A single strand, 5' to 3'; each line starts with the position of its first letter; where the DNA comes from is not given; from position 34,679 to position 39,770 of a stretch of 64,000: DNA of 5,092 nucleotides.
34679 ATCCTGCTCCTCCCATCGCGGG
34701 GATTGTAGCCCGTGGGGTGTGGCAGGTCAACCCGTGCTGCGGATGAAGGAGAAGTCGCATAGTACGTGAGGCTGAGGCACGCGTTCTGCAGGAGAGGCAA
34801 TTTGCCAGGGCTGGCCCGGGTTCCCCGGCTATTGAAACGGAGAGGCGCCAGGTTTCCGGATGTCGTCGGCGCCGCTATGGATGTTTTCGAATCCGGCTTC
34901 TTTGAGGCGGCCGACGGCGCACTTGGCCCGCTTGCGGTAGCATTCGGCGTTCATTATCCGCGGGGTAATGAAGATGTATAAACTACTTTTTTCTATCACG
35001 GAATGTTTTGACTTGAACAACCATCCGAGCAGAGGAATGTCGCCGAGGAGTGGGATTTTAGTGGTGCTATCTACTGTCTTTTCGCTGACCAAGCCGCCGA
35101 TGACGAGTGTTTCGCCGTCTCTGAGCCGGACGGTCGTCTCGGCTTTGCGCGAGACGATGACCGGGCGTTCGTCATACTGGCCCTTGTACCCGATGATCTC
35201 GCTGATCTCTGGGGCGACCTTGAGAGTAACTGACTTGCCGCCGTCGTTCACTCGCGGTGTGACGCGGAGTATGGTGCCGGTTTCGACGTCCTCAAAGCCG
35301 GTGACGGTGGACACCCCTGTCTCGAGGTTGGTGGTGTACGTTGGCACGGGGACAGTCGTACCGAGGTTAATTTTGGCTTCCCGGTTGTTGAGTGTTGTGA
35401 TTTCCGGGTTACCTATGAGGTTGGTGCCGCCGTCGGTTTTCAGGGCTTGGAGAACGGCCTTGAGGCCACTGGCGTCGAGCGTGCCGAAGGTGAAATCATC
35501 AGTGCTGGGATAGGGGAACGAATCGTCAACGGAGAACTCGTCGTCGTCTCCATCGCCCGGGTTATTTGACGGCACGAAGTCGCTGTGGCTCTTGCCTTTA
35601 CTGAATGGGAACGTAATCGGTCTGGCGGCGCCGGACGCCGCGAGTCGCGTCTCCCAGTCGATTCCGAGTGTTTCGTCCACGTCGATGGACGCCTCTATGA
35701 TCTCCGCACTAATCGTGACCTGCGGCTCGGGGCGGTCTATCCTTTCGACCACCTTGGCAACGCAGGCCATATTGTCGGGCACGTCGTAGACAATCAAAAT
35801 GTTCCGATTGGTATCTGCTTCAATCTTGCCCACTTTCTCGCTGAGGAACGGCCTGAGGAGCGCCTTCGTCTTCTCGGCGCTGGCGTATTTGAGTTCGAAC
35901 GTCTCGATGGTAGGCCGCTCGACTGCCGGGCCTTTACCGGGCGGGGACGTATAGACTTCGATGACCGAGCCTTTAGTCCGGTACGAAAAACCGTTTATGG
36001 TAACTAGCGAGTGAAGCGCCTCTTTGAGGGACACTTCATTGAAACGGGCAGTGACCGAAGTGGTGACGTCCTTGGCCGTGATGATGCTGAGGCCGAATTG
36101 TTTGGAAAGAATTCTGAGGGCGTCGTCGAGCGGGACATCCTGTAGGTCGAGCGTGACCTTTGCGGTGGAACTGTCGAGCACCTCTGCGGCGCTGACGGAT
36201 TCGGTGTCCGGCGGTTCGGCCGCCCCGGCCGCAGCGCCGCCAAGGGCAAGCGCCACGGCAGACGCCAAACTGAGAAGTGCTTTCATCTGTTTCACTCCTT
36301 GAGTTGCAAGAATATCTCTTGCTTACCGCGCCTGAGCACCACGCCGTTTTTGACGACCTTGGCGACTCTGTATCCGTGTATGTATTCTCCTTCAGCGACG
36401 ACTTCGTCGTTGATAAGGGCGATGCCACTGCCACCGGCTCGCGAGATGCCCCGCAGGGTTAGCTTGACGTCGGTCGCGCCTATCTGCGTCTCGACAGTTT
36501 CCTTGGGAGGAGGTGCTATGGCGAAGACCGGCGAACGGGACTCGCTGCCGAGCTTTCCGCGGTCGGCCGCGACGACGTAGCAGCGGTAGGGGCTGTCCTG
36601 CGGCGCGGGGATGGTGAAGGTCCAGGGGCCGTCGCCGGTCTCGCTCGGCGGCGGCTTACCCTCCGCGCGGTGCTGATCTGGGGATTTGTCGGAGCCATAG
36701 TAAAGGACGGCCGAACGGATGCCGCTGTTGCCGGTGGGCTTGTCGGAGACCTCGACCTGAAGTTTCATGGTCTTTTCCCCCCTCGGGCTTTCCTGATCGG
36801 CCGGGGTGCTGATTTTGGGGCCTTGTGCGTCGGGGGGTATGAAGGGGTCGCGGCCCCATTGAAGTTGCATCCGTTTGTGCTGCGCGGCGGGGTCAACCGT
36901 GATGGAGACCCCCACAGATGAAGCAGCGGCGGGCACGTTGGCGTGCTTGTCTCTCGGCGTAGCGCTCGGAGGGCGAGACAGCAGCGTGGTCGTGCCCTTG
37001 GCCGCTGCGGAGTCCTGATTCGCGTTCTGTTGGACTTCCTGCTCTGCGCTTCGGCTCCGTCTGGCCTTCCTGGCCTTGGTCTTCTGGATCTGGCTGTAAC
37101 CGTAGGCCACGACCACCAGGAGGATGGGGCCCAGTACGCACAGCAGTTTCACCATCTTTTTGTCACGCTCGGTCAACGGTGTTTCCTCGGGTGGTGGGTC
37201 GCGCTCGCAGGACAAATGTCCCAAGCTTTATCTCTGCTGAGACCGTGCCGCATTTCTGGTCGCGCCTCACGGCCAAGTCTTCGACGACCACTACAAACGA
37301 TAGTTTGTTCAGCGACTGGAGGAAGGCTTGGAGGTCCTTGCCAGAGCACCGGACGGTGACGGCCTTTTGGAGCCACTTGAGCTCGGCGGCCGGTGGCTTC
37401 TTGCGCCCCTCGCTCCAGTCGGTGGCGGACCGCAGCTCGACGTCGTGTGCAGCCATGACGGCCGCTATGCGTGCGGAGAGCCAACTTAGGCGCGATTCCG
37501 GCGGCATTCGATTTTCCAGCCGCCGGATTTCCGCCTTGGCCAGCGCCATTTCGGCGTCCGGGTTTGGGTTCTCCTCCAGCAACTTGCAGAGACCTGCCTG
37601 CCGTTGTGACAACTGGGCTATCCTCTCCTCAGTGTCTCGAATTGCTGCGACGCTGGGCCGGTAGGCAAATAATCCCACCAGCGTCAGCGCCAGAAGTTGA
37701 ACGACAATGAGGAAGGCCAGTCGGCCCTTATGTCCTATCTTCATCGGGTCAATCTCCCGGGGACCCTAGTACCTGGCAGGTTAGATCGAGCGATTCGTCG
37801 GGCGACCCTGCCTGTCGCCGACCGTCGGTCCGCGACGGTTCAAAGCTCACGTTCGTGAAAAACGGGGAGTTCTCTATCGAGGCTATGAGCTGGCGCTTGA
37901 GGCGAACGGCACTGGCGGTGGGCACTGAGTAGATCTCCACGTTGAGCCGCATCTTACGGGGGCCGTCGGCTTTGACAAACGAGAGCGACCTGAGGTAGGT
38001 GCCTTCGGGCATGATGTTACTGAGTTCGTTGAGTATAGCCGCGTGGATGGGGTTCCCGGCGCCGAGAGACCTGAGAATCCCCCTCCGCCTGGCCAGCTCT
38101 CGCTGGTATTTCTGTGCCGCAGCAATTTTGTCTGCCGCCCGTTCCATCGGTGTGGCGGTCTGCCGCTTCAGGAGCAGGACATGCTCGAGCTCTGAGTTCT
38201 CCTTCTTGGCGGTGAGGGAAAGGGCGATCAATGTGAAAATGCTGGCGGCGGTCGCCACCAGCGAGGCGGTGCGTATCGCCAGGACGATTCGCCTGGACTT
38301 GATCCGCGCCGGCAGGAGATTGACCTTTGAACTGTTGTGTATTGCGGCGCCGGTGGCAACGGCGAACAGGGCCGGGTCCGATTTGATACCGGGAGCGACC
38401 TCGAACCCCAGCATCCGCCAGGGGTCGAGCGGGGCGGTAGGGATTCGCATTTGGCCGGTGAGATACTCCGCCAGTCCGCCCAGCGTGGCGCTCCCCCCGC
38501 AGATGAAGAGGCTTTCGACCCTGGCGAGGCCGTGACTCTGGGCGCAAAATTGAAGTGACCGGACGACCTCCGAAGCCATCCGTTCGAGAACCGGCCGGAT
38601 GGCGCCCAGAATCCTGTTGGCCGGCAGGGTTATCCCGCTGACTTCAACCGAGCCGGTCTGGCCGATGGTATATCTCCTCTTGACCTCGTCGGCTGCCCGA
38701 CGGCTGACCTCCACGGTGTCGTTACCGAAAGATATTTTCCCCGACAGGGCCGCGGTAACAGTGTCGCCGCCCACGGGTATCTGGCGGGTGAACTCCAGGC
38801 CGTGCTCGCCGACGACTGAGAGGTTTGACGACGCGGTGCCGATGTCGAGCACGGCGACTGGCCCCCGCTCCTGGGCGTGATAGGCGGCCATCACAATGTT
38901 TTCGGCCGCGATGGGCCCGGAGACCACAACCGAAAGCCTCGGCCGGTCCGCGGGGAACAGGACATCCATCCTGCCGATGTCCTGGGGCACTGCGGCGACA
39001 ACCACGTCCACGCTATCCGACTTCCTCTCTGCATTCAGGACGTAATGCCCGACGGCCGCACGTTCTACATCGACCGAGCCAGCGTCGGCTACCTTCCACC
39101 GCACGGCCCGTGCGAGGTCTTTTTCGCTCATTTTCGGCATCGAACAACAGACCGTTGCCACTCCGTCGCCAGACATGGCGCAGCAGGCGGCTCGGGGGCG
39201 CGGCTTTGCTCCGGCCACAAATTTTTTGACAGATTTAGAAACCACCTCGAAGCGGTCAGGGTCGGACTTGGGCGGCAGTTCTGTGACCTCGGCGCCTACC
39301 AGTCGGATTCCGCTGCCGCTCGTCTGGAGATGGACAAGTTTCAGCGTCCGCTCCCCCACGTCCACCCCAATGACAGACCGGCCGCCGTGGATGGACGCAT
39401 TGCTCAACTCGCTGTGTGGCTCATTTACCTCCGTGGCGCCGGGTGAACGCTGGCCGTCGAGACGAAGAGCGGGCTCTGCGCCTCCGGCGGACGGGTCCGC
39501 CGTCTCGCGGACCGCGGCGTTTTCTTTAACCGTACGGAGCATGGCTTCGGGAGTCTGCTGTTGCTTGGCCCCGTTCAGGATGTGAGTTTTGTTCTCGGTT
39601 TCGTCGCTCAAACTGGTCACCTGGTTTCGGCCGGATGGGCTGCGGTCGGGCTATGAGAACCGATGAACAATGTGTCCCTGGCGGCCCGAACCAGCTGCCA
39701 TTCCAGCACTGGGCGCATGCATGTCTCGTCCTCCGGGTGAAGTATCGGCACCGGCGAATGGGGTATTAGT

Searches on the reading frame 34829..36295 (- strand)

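Call 83: search_protein_families(library=pfam, proteins=[window:34829-36295:-], max_evalue=0.00001)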
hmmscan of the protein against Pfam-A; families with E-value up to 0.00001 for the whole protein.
window:34829-36295:- (488 aa): 4 families
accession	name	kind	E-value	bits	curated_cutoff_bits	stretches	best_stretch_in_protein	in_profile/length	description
PF00263.26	Secretin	-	5.1e-49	166.5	27.5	1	284-448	1-168/169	Bacterial type II and III secretion system protein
PF03958.22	Secretin_N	-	6.4e-13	49.1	28.2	1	131-192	2-69/69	Bacterial type II/III secretion system short domain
PF07660.19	STN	-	5.7e-07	29.7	28.4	0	73-112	6-47/52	Secretin and TonB N terminus short domain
PF16344.10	FecR_C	-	1.1e-06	29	24.4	1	51-113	4-69/70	FecR, C-terminal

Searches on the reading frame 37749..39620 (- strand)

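Call 83: search_protein_families(library=pfam, proteins=[window:37749-39620:-], max_evalue=0.00001)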
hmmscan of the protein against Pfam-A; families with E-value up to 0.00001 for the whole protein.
window:37749-39620:- (623 aa): 1 family
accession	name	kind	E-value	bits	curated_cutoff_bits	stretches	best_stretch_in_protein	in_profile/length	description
PF11104.14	PilM_2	-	7.2e-20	71.6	27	1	85-428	1-338/340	Type IV pilus assembly protein PilM;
